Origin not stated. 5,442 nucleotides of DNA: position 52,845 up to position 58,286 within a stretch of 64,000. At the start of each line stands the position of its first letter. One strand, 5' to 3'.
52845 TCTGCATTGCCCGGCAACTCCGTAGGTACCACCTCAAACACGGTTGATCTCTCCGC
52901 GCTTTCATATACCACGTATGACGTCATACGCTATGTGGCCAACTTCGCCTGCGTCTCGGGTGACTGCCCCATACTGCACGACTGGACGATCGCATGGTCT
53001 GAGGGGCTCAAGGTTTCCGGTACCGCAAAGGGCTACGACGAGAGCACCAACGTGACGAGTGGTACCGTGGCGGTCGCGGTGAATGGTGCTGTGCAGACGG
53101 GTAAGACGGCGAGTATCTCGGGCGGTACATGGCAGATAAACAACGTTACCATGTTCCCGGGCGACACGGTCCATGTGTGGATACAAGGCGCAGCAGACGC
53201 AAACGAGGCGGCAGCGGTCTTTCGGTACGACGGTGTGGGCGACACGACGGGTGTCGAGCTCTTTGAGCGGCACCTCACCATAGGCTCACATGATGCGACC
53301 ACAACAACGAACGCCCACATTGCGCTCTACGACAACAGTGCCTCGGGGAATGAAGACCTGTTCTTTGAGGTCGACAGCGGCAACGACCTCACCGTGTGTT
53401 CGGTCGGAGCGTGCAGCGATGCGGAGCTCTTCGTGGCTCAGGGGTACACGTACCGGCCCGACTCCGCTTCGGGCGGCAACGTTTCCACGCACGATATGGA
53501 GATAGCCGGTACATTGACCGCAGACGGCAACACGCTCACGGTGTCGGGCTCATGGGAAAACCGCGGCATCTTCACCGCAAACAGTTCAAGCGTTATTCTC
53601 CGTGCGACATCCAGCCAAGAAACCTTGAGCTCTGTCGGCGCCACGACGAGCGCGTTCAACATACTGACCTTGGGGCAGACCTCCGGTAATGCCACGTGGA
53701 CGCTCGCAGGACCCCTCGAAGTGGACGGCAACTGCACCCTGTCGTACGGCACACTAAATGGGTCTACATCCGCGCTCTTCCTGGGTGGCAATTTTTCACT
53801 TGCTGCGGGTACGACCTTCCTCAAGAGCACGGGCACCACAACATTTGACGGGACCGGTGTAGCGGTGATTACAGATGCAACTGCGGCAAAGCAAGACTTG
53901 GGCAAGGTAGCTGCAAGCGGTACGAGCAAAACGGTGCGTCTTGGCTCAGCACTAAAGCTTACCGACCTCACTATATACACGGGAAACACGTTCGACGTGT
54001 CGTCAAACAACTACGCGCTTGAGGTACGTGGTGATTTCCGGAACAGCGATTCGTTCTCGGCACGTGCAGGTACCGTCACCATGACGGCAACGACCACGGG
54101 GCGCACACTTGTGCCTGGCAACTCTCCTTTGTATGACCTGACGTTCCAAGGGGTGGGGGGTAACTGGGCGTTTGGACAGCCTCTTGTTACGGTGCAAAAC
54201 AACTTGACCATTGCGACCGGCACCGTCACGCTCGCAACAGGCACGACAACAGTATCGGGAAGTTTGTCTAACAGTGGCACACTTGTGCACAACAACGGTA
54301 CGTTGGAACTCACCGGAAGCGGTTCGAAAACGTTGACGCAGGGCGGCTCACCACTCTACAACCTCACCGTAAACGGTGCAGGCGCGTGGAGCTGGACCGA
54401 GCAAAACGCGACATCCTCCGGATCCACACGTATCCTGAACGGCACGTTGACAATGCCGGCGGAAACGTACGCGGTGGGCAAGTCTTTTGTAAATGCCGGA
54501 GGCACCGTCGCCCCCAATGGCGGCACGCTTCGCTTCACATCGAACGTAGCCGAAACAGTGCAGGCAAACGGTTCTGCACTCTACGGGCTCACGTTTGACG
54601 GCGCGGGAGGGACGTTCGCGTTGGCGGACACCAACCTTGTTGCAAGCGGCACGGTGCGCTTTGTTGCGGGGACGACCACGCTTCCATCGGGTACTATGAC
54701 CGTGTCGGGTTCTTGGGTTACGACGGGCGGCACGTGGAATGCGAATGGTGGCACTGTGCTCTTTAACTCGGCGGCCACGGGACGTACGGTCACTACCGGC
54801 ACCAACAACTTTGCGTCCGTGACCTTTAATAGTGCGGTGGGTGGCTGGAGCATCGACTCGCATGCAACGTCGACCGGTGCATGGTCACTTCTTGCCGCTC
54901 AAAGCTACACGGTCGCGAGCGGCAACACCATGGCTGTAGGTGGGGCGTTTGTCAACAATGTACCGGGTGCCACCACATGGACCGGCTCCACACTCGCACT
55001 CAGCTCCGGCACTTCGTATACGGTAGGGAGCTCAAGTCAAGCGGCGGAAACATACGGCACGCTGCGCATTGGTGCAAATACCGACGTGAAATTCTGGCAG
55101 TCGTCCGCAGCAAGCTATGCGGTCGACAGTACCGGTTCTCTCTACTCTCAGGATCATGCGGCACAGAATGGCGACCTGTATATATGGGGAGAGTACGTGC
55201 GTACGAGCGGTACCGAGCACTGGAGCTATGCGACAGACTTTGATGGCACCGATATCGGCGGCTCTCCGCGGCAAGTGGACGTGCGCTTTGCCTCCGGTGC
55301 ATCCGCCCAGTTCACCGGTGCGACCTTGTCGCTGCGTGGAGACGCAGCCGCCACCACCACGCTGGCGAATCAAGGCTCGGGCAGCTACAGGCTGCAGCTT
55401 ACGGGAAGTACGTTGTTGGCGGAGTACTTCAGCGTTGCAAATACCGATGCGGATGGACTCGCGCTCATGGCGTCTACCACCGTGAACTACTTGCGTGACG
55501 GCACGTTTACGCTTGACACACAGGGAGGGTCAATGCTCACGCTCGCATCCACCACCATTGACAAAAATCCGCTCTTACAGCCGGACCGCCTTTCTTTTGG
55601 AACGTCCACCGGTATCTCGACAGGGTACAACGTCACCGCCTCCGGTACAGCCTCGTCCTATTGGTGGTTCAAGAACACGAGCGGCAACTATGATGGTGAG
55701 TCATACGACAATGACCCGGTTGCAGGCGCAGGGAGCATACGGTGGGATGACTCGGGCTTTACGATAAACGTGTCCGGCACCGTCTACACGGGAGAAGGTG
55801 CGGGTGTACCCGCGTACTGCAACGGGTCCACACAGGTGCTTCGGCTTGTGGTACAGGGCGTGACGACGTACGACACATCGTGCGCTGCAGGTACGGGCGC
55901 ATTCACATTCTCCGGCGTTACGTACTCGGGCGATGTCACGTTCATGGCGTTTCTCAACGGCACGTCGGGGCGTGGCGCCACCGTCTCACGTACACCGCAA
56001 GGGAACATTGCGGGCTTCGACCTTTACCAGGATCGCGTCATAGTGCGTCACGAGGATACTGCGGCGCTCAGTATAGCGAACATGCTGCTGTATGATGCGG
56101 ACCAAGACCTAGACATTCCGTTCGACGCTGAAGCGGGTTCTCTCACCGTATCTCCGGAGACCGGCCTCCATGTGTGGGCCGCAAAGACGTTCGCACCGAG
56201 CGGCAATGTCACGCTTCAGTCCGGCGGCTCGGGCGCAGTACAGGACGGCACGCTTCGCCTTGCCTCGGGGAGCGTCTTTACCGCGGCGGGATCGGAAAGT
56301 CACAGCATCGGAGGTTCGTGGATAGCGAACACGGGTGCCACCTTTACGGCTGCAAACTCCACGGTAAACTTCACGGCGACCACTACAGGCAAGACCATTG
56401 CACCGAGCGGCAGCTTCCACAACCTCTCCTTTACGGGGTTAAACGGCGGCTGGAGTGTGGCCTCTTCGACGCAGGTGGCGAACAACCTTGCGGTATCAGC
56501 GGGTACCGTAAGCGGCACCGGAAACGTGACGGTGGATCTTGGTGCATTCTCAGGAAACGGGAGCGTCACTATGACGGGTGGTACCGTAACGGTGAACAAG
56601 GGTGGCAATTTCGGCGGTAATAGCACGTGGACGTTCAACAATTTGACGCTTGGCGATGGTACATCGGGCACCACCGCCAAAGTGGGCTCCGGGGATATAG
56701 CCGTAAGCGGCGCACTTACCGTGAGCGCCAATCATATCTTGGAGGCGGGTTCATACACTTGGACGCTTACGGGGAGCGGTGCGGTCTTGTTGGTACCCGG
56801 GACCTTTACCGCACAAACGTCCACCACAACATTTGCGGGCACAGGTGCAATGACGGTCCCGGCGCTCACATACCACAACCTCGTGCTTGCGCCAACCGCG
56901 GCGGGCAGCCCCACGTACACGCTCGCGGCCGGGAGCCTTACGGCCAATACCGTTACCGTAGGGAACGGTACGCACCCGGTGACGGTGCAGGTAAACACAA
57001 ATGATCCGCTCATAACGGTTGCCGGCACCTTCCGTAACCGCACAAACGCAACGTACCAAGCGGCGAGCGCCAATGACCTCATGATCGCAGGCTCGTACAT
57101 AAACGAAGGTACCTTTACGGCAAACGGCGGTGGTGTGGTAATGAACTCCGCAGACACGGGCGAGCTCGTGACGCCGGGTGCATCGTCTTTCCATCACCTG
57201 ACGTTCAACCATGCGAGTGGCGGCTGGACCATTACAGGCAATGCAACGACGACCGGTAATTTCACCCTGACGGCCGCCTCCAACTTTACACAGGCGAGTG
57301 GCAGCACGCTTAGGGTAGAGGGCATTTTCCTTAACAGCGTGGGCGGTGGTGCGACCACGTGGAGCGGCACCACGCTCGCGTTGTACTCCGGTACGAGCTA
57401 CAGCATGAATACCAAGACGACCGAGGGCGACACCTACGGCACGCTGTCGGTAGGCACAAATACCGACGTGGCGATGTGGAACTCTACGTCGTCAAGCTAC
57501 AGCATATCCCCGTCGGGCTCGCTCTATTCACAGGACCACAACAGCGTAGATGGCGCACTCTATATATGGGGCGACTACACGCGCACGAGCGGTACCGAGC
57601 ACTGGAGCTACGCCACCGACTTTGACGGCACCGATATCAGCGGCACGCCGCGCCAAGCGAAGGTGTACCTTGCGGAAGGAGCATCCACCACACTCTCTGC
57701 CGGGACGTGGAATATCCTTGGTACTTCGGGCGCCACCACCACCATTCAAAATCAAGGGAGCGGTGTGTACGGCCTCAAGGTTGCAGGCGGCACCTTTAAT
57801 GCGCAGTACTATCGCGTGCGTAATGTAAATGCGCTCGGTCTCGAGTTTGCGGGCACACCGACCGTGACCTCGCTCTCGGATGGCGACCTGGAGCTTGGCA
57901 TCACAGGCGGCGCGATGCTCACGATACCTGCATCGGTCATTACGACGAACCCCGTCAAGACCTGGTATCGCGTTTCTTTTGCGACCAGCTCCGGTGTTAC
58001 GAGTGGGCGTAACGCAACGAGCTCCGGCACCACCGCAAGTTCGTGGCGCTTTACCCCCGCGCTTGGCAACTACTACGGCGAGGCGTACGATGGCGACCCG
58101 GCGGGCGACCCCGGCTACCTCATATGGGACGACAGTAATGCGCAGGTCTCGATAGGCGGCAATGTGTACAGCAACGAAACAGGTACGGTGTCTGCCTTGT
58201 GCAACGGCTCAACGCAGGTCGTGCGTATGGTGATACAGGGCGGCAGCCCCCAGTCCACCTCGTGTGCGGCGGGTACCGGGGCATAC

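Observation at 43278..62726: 19.4-kb giant gene with DUF2341-like domains at both ends, FN3 plus propeller-like module pairs and three ~700-aa beta-helix-like super-repeats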

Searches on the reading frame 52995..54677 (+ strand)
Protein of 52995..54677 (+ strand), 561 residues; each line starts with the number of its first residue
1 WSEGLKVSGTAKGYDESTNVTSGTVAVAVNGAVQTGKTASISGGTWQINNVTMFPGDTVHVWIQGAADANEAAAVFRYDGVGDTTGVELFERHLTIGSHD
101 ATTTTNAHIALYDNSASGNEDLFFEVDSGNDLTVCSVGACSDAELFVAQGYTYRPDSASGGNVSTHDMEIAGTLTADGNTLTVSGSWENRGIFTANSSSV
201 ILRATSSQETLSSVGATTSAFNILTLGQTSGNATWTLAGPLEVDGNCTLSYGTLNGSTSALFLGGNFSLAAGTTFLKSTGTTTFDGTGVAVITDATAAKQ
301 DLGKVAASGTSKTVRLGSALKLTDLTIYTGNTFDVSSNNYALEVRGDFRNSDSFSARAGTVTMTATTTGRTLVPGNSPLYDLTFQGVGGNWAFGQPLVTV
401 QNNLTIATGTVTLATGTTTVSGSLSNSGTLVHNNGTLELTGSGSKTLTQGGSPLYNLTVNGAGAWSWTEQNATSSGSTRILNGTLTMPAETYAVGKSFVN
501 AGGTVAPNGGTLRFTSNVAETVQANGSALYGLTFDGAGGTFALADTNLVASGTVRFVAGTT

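Call 19: search_protein_families(library=pfam, proteins=[window:52995-54677:+], max_evalue=1)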
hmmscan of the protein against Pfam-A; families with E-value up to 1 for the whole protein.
window:52995-54677:+ (561 aa): 1 family
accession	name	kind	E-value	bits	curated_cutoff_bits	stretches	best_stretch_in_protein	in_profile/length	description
PF18368.7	Ig_GlcNase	-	0.13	12.8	26.3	1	21-71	42-92/105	Exo-beta-D-glucosaminidase Ig-fold domain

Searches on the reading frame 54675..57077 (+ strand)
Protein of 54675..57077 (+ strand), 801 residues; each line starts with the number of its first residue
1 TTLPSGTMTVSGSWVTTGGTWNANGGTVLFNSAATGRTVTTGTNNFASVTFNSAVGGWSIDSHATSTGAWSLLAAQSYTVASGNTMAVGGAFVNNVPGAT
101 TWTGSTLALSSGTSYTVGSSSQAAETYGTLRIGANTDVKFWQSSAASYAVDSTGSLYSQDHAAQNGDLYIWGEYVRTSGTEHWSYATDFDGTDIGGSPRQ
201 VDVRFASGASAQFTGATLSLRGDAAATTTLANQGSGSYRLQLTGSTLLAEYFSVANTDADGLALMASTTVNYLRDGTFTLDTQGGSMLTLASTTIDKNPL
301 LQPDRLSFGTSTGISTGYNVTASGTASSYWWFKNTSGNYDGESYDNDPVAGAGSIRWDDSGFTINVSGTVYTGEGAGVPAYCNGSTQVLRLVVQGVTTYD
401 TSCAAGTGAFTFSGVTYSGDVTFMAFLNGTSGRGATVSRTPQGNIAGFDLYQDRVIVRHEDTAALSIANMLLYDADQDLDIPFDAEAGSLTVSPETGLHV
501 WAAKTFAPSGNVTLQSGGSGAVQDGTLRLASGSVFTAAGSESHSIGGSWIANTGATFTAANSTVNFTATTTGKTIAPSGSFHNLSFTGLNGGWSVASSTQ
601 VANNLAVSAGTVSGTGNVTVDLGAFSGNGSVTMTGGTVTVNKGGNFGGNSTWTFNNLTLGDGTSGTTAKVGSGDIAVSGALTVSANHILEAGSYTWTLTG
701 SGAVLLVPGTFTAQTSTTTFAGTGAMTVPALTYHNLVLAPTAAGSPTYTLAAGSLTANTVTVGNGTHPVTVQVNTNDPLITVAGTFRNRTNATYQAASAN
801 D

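Call 19: search_protein_families(library=pfam, proteins=[window:54675-57077:+], max_evalue=1)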
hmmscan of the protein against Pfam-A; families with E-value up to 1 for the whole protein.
window:54675-57077:+ (801 aa): 1 family
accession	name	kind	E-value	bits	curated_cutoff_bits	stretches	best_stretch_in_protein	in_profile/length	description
PF13363.11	BetaGal_dom3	-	0.067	13.2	27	1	210-230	26-46/75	Beta-galactosidase, domain 3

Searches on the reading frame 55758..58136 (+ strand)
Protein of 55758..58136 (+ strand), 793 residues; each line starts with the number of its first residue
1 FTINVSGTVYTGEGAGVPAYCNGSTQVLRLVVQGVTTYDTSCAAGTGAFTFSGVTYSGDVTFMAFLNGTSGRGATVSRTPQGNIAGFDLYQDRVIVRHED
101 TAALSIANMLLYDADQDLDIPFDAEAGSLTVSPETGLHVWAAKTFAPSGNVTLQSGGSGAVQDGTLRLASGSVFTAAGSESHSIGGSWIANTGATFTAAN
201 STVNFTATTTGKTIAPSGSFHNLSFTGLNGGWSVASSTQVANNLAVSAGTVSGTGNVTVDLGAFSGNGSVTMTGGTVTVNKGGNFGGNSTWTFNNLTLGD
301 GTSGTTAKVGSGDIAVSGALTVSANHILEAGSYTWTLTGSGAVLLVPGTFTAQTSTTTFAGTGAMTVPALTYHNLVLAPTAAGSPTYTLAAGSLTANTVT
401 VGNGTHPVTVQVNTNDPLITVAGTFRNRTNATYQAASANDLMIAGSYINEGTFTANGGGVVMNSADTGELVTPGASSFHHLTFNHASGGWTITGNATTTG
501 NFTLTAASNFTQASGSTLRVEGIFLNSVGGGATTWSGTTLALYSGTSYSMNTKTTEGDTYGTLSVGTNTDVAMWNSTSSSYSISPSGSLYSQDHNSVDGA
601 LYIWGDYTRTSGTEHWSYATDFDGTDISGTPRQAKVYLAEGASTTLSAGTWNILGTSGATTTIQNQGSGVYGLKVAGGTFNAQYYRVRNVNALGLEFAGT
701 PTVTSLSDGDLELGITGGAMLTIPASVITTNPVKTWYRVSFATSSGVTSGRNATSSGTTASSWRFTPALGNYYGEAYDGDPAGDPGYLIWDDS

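Call 47: search_solved_structures(query=A2, max_evalue=10)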
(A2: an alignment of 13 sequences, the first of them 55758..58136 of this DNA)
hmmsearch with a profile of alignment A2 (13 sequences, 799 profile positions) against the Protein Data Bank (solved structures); distinct sequences matched with E-value up to 10: 2.
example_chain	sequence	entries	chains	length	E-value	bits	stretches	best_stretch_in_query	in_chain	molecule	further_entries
9uvh_A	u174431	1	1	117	0.063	14.7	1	386-459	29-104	Nanobody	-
4qaf_A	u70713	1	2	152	0.34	12.2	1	234-287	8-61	Lipocalin-1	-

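Call 60: predict_structure(alignment_id=A2)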
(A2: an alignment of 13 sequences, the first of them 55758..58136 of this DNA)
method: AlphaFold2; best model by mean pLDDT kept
length: 793 residues; sequences in the alignment: 13
mean_pLDDT: 86.1   pTM: 0.70
mean pLDDT of the five models: 86.1, 84.9, 84.8, 83.8, 81.7
residues with pLDDT >= 90: 408; 70-90: 304; 50-70: 70; < 50: 11
segments of 3 or more residues with pLDDT < 50: 727-732, 744-746
pLDDT, mean of each block of 10 residues (from residue 1): 93 81 93 94 94 91 92 90 90 89 90 94 94 92 93 79 87 90 92 88 90 83 89 88 93 92 92 92 90 92 86 88 82 80 60 73 79 87 81 86 93 76 95 87 95 88 94 93 95 95 94 96 91 92 93 80 95 92 93 88 92 88 76 87 92 87 90 90 89 84 81 78 61 64 56 69 69 66 63 55
secondary structure, 60 per line:
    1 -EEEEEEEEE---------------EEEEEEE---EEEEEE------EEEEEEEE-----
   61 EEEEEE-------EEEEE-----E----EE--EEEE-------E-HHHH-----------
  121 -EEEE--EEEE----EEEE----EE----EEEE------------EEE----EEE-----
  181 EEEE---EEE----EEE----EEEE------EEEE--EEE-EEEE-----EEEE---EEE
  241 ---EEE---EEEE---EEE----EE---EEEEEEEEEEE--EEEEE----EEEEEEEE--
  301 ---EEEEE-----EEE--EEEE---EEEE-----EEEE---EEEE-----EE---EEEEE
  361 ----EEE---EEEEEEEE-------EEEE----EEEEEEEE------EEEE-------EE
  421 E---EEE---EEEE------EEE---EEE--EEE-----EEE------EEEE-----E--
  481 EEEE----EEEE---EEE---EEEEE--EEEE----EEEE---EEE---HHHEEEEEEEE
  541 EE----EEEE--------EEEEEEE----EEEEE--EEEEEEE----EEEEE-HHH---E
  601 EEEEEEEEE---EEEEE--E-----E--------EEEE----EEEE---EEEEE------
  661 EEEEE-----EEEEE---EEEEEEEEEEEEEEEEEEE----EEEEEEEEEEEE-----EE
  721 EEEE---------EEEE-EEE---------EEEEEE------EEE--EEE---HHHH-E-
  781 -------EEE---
elements in order (helices of 4 or more, strands of 3 or more residues): E2-10 E26-32 E36-41 E48-55 E61-66 E74-78 E93-96 H106-109 E122-125 E128-131 E136-139 E150-153 E166-168 E173-175 E181-184 E188-190 E195-197 E202-205 E212-215 E218-220 E222-225 E231-234 E238-240 E244-246 E250-253 E257-259 E269-279 E282-286 E291-298 E304-308 E314-316 E319-322 E326-329 E335-338 E342-345 E356-360 E365-367 E371-378 E386-389 E394-401 E408-411 E419-421 E425-427 E431-434 E441-443 E447-449 E452-454 E460-462 E469-472 E481-484 E489-492 E496-498 E502-506 E509-512 E517-520 E524-526 E533-542 E547-550 E559-565 E570-574 E577-583 E588-592 E600-609 E613-617 E635-638 E643-646 E650-654 E661-665 E671-675 E679-697 E702-713 E719-724 E734-737 E739-741 E751-756 E763-765 E768-770 H774-777 E788-790

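Call 96: fold_search(model_id=the predicted structure, library=pdb)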
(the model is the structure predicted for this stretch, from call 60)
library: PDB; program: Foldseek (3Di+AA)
matches with E <= 10: 587; with E <= 0.001: 0
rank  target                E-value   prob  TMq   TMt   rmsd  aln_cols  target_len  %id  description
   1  1wxr                  1.9e-03  0.33  0.15  0.13  25.0      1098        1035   11  Crystal structure of Heme Binding protein, an autotransporter hemoglobine protease from pathogenic Escherichia coli (released 2005-03-01)
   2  3ak5_D                1.1e-02  0.20  0.16  0.15  24.8       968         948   12  Hemoglobin protease (Hbp) passenger missing domain-2 (released 2010-10-06)
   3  3ak5_C                3.9e-02  0.15  0.17  0.16  24.8       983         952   11  Hemoglobin protease (Hbp) passenger missing domain-2 (released 2010-10-06)
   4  6p5t_B                9.7e-02  0.25  0.19  0.19  21.9       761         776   17  Surface-layer (S-layer) RsaA protein from Caulobacter crescentus bound to strontium and iodide (released 2020-01-15)
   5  3ak5_A                1.2e-01  0.15  0.20  0.18  24.3       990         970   12  Hemoglobin protease (Hbp) passenger missing domain-2 (released 2010-10-06)
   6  6n2b_A                1.4e-01  0.08  0.07  0.13  31.7       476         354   10  The Crystal Structure of Caldicellulosiruptor kristjanssonii Tapirin C-terminal domain (released 2018-12-19)
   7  5j44_A                1.6e-01  0.09  0.16  0.14  24.9      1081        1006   10  Crystal structure of the Secreted Extracellular protein A (SepA) from Shigella flexneri (released 2017-04-12)
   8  6n2b_B                1.8e-01  0.08  0.07  0.13  30.6       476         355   10  The Crystal Structure of Caldicellulosiruptor kristjanssonii Tapirin C-terminal domain (released 2018-12-19)
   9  8f9q_A                2.7e-01  0.80  0.07  0.10  11.3       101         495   17  Guinea pig sialic acid esterase (SIAE) (released 2024-05-29)
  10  8f9p_A                2.8e-01  0.82  0.07  0.10  11.3       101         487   13  Dog sialic acid esterase (SIAE) inactive mutant S128A (released 2024-05-29)
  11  6nyf_A                2.8e-01  0.15  0.18  0.19  16.9       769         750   10  Helicobacter pylori Vacuolating Cytotoxin A Oligomeric Assembly 1 (OA-1) (released 2019-03-27)
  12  8f9o_A                3.7e-01  0.75  0.07  0.10  11.2       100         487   13  Dog sialic acid esterase (SIAE) (released 2024-05-29)
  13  3e8v                  4.0e-01  0.84  0.08  0.54   5.2        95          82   12  Crystal structure of a possible transglutaminase-family protein proteolytic fragment from Bacteroides fragilis (released 2008-09-02)
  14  6p5t_A                4.2e-01  0.14  0.21  0.21  22.6       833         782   15  Surface-layer (S-layer) RsaA protein from Caulobacter crescentus bound to strontium and iodide (released 2020-01-15)
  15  6p5t_D                4.6e-01  0.12  0.19  0.20  22.7       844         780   14  Surface-layer (S-layer) RsaA protein from Caulobacter crescentus bound to strontium and iodide (released 2020-01-15)
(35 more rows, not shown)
